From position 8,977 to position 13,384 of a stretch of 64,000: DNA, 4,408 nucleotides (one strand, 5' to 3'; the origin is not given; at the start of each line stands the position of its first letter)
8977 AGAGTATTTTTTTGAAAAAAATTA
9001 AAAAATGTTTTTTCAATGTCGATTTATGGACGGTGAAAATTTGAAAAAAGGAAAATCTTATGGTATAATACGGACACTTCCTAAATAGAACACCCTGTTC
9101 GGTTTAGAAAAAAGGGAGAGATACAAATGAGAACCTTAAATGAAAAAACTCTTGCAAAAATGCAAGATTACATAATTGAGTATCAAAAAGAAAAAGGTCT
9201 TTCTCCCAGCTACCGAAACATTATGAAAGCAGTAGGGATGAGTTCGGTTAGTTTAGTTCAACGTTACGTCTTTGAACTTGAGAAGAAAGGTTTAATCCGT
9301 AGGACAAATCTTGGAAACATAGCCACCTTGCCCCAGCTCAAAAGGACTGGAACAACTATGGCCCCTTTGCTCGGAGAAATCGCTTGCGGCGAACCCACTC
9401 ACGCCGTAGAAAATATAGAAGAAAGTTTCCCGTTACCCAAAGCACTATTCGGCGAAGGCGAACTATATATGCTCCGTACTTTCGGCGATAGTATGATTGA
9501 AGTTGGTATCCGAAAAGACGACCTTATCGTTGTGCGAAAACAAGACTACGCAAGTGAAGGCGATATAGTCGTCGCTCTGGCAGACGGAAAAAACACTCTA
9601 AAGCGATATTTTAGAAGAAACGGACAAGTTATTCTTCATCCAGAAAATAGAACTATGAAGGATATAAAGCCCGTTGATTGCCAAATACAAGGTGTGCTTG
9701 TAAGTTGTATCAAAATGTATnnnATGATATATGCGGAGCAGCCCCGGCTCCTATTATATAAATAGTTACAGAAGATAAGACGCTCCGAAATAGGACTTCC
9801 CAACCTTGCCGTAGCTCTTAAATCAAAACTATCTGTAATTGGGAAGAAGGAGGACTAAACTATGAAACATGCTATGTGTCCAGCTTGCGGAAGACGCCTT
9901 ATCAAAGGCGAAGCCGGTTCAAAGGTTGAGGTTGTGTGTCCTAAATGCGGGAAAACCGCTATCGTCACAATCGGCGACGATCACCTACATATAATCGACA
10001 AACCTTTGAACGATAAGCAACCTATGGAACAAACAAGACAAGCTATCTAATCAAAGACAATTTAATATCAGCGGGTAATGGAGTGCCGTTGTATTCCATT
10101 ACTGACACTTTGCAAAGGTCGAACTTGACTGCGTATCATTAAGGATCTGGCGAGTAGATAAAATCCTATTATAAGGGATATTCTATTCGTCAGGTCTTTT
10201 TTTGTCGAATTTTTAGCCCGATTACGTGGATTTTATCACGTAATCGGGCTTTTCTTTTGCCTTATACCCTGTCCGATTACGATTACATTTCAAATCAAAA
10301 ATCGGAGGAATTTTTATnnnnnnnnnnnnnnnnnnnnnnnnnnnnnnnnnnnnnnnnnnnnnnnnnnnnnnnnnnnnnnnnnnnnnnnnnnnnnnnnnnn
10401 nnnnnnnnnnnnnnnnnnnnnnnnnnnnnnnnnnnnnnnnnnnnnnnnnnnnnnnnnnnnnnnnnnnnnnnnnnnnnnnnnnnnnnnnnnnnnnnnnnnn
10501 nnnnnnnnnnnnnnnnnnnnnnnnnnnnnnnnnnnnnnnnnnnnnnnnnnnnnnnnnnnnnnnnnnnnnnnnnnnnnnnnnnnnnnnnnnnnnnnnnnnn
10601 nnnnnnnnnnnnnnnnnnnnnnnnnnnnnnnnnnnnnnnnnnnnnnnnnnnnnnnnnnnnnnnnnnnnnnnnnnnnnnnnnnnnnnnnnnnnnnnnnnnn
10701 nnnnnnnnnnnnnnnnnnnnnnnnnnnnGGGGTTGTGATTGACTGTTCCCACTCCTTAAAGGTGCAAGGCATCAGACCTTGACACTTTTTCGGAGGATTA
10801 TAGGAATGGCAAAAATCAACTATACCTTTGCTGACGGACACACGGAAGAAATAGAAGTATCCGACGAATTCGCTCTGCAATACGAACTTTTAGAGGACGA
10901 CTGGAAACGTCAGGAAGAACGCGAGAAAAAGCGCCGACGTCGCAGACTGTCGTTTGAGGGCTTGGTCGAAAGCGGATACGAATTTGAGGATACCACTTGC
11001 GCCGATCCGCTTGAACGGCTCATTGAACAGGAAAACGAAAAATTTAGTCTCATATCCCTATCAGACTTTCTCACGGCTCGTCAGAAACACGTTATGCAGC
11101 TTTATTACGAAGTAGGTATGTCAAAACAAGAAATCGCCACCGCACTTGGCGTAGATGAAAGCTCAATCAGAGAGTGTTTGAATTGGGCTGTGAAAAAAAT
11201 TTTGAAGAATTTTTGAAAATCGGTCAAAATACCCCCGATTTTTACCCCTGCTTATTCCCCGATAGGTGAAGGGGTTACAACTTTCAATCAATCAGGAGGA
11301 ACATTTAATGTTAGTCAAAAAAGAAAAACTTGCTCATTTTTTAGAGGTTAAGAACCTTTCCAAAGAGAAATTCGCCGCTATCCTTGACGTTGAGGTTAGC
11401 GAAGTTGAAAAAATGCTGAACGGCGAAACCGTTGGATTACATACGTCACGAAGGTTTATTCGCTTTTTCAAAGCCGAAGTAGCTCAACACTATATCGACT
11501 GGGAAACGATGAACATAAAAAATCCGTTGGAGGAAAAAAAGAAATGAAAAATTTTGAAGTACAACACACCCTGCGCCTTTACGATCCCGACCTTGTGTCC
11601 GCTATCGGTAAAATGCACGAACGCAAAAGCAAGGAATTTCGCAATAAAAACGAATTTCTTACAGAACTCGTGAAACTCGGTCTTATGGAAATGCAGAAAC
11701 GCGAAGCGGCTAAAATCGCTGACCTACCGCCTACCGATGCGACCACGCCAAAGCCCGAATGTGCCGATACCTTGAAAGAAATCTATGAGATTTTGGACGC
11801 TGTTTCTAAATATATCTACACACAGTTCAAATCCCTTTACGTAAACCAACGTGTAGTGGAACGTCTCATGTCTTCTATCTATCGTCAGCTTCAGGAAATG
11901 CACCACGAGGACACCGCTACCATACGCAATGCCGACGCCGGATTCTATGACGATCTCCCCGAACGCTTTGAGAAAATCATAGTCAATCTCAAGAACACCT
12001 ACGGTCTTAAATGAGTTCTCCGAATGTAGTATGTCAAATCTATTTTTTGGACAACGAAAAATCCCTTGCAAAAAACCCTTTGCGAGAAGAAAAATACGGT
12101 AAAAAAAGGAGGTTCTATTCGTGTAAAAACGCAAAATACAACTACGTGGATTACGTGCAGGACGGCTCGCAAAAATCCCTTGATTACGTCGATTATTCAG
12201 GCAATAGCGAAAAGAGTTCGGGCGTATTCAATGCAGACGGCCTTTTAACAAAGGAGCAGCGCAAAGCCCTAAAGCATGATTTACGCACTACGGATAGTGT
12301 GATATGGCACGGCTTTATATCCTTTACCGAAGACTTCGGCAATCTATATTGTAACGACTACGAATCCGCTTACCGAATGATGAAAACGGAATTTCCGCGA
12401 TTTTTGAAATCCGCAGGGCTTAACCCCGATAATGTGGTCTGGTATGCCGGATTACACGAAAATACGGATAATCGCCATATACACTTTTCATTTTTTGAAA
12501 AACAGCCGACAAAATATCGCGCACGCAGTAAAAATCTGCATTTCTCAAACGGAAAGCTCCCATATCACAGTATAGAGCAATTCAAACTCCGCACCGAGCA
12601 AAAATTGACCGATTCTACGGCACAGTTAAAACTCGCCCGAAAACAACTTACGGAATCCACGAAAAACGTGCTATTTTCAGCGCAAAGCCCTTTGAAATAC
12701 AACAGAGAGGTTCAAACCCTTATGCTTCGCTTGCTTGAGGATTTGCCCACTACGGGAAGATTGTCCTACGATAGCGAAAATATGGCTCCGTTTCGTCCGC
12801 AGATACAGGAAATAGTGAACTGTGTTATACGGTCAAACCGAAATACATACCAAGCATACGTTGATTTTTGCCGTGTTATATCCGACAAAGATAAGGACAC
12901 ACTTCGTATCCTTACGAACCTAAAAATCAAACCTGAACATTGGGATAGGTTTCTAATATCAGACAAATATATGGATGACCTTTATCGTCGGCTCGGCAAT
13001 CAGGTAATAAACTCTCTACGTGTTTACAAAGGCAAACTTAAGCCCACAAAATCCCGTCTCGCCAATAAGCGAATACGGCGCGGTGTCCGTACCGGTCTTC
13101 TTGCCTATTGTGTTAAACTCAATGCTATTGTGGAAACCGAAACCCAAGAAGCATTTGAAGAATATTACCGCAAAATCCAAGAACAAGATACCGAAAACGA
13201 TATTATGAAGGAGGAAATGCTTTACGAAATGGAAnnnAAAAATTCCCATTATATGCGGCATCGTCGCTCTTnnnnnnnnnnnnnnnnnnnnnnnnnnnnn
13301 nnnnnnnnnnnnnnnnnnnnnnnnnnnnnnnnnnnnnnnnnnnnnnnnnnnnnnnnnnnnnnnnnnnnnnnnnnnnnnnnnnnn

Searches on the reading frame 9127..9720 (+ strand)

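Call 3: search_protein_families(library=pfam, proteins=[window:9127-9720:+], max_evalue=0.01)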
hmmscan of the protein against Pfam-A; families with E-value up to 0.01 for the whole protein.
window:9127-9720:+ (198 aa): 4 families
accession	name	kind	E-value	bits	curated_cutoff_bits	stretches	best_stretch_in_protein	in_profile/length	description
PF00717.28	Peptidase_S24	-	3.1e-28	98.3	23.3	1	80-192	1-116/116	Peptidase S24-like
PF01726.22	LexA_DNA_bind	-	8.7e-09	35.5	23.7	1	13-61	12-60/65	LexA DNA binding domain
PF13730.12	HTH_36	-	0.00056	20.1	25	1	16-57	14-55/55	Helix-turn-helix domain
PF04703.18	FaeA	-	0.0036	18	20.7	1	12-64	1-52/62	FaeA-like protein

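Call 4: search_protein_families(library=padloc, proteins=[window:9127-9720:+], max_evalue=0.01)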
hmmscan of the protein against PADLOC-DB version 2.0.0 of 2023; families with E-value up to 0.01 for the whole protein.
window:9127-9720:+ (198 aa): 1 family
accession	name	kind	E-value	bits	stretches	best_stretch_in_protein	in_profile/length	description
PDLC01859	CARF3--CARF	-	0.00087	17.1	1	16-63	158-204/213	-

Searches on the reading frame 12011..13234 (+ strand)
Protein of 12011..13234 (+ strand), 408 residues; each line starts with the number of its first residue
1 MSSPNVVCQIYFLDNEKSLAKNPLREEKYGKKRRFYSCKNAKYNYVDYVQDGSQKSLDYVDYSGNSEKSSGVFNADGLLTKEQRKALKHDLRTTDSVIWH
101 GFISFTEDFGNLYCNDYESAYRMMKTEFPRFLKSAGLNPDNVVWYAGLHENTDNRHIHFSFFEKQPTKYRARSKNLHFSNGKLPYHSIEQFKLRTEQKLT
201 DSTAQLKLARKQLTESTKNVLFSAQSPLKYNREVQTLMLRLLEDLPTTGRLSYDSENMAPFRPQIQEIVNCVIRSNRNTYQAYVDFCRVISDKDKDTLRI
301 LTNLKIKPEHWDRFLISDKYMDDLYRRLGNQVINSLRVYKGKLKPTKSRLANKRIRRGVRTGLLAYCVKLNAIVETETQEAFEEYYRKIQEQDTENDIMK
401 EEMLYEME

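Call 70: search_protein_families(library=pfam, proteins=[window:12011-13234:+], max_evalue=0.001)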
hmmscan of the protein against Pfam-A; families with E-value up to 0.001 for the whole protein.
window:12011-13234:+ (408 aa): 1 family
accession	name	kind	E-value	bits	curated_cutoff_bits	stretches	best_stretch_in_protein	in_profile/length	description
PF18555.7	MobL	-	1.7e-30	106.7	28.5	1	48-340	39-339/383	MobL relaxases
